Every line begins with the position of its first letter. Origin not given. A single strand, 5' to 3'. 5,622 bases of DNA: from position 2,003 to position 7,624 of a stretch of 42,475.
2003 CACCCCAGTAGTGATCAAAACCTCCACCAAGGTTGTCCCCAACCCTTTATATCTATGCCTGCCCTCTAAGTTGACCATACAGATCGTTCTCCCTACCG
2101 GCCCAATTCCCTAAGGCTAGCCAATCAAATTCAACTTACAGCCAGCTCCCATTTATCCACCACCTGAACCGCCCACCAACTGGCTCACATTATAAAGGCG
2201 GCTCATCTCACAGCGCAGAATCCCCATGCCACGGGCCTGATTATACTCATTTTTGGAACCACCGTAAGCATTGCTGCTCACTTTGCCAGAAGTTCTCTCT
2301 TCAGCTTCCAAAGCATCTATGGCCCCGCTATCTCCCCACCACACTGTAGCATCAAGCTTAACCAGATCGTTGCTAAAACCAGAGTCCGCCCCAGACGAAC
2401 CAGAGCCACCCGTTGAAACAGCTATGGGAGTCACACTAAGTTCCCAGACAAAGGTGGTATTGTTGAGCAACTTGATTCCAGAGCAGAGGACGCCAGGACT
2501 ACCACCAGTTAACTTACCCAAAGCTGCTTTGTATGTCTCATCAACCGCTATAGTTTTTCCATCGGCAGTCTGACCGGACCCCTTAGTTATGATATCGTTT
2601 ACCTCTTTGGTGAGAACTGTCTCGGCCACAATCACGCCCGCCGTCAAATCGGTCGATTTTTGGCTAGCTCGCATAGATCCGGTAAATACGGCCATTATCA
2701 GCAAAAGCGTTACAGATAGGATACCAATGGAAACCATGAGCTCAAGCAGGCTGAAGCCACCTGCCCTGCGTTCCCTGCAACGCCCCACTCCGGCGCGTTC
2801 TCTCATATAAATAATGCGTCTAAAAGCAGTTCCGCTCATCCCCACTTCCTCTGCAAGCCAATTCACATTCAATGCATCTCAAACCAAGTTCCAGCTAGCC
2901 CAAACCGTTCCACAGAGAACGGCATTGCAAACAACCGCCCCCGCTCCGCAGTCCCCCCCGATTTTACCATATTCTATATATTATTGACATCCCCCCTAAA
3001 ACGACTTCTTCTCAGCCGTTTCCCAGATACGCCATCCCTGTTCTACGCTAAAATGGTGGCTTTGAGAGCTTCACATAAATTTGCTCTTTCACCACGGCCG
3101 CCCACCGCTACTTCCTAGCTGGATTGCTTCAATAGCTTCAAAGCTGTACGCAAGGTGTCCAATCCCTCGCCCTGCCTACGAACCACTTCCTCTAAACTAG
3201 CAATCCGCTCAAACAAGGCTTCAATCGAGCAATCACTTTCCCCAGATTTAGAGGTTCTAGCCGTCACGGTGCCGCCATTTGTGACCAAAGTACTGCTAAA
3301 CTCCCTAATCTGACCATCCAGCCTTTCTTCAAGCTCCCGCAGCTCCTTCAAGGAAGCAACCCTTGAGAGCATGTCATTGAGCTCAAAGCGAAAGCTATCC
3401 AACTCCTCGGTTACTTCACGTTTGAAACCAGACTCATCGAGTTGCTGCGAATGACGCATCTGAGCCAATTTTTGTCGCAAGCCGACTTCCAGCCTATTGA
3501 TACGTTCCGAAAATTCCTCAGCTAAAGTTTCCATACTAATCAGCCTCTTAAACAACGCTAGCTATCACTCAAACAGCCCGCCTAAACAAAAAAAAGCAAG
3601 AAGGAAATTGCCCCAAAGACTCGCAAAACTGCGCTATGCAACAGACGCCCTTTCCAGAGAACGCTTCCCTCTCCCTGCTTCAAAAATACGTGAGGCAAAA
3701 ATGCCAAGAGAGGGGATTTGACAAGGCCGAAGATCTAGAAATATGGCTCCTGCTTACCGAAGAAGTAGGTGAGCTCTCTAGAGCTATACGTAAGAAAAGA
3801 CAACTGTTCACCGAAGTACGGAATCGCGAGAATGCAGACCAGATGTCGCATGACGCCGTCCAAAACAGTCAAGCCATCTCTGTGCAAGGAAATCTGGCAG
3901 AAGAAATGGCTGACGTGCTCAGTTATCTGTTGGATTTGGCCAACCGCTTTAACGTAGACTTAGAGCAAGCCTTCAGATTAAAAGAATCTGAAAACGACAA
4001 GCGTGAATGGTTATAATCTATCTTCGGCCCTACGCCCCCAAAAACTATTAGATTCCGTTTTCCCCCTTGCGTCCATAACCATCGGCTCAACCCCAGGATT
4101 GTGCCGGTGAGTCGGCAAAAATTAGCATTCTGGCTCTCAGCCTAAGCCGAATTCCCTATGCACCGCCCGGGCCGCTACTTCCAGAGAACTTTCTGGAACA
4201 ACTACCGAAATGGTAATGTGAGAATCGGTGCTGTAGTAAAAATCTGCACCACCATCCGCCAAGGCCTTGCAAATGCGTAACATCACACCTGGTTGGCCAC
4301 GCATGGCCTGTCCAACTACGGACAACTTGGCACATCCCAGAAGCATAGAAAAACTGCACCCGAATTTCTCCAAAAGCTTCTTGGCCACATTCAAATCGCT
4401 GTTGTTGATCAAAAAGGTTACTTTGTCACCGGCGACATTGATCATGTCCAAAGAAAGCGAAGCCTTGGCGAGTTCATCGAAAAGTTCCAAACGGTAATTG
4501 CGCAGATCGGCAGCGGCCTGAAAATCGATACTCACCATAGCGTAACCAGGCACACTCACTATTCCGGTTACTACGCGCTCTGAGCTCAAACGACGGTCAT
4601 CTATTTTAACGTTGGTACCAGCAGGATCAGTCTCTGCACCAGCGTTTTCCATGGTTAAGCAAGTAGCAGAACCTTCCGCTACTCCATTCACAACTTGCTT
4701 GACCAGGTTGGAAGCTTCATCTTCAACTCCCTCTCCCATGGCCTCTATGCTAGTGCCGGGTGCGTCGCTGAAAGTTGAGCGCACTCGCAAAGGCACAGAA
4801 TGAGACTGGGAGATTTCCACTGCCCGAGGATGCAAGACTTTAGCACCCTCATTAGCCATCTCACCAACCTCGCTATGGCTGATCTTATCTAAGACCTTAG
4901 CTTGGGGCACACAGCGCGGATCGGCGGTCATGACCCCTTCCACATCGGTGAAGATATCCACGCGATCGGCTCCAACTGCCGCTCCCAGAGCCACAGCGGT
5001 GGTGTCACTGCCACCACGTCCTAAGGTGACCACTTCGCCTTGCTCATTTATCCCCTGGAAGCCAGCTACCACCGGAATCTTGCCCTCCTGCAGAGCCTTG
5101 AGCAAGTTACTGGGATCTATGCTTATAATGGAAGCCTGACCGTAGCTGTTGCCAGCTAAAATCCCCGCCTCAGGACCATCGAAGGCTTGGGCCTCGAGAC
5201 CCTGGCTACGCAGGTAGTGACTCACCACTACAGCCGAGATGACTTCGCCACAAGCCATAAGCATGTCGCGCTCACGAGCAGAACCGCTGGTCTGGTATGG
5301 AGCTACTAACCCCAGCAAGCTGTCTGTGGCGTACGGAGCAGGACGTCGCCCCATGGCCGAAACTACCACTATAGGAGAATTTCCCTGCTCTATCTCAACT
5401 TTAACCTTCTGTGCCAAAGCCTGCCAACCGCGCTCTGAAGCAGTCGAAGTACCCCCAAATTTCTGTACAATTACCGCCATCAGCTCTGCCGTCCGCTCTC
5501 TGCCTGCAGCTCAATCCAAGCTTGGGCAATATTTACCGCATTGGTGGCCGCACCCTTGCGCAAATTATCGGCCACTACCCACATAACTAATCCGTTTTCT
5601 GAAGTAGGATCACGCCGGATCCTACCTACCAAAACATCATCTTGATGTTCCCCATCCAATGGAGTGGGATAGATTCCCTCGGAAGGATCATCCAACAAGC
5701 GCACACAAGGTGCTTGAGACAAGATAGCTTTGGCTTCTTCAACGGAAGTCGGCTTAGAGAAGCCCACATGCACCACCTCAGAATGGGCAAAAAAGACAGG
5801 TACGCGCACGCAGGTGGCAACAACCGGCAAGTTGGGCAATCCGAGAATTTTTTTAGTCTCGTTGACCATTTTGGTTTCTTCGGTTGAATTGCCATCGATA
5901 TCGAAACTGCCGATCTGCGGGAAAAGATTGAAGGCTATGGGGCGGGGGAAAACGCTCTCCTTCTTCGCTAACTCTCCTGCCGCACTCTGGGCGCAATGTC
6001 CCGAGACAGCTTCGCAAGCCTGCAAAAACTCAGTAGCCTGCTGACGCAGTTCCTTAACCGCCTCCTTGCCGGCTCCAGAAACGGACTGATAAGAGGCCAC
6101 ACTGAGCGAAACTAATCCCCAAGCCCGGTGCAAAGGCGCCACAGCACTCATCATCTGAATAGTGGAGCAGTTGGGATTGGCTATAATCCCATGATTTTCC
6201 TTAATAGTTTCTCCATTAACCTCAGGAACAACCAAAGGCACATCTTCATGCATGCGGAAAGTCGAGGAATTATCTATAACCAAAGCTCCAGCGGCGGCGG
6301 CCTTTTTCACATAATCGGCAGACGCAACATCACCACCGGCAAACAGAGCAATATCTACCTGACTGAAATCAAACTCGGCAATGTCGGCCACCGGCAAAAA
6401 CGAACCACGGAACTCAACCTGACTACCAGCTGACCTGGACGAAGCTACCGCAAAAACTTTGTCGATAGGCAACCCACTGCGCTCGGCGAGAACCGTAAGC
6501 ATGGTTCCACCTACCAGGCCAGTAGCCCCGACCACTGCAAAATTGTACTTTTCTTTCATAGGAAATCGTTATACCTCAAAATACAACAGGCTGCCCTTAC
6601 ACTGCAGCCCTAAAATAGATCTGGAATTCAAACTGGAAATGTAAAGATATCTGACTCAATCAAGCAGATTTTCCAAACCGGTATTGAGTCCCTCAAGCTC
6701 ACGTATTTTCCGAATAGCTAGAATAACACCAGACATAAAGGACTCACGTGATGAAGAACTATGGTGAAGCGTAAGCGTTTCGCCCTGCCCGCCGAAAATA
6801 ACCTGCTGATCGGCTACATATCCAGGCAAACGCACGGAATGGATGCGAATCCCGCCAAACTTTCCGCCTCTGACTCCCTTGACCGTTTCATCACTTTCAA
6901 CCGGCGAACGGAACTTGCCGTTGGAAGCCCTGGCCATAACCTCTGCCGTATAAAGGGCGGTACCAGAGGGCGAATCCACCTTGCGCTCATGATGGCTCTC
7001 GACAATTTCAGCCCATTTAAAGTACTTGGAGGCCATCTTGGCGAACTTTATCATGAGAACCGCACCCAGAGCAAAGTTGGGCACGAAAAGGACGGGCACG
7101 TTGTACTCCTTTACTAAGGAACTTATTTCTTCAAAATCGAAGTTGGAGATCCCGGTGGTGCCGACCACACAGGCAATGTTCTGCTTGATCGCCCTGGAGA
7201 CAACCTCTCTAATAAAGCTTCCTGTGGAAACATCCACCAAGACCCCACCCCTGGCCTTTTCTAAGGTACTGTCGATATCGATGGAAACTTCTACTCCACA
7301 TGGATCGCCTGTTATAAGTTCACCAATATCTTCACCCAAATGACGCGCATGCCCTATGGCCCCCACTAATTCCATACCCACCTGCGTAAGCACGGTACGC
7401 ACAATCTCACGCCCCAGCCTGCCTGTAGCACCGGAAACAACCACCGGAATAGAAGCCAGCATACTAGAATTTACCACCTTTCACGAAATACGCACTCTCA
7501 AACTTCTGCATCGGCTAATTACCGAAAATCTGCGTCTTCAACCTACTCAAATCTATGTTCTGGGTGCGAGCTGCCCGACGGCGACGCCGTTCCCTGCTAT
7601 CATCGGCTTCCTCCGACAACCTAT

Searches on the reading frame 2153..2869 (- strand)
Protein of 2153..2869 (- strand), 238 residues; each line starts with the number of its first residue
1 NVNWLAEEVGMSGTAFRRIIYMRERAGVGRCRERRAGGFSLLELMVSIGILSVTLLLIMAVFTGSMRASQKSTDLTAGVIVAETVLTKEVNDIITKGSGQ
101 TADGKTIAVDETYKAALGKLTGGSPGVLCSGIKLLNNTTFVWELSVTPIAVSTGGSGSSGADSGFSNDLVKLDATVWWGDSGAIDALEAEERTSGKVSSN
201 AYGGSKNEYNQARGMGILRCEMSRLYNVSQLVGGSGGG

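Call 7: search_protein_families(library=pfam, proteins=[window:2153-2869:-], max_evalue=0.01)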
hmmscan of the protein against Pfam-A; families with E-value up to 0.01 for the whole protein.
window:2153-2869:- (238 aa): 1 family
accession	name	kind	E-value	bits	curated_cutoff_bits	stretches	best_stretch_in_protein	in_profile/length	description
PF07963.17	N_methyl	-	5e-05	23.1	21.2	1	34-58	2-26/27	Prokaryotic N-terminal methylation motif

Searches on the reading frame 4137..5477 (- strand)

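Call 7: search_protein_families(library=pfam, proteins=[window:4137-5477:-], max_evalue=0.01)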
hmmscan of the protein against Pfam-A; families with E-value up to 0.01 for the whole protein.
window:4137-5477:- (446 aa): 3 families
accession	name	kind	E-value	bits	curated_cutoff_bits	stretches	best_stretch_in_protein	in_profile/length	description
PF00696.33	AA_kinase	-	1.1e-50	173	24.9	1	2-234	2-234/234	Amino acid kinase family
PF22468.2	ACT_9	-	1.8e-18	66.5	27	1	385-443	1-61/61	ACT domain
PF13840.12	ACT_7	-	1.4e-17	63.8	27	1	381-441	5-65/65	ACT domain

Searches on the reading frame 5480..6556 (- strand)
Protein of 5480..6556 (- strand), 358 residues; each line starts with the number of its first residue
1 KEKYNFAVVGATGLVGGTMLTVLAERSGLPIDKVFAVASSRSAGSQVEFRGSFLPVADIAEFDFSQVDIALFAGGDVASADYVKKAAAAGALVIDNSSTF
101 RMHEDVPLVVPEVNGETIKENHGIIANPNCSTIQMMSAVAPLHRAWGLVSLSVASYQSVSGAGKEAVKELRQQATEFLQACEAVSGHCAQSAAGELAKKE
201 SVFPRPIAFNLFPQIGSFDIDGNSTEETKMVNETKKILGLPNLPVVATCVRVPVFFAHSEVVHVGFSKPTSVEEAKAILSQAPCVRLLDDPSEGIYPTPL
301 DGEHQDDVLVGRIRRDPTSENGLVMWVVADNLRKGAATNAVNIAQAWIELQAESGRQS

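Call 7: search_protein_families(library=pfam, proteins=[window:5480-6556:-], max_evalue=0.01)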
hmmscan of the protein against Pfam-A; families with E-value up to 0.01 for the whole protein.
window:5480-6556:- (358 aa): 2 families
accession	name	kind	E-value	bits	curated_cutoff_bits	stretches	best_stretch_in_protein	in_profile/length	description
PF02774.23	Semialdhyde_dhC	-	4.4e-52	177.3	26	1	140-334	2-184/184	Semialdehyde dehydrogenase, dimerisation domain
PF01118.30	Semialdhyde_dh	-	1.1e-30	107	26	1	7-120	3-120/121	Semialdehyde dehydrogenase, NAD binding domain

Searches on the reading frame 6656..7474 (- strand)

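Call 7: search_protein_families(library=pfam, proteins=[window:6656-7474:-], max_evalue=0.01)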
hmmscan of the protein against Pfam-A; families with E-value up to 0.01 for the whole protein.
window:6656-7474:- (272 aa): 2 families
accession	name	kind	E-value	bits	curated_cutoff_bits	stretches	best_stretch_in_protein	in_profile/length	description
PF05173.19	DapB_C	-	2.1e-32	112.2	27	1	137-262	1-113/121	Dihydrodipicolinate reductase, C-terminus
PF01113.26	DapB_N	-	2.1e-24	86.4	25.6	1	9-134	1-124/124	Dihydrodipicolinate reductase, N-terminus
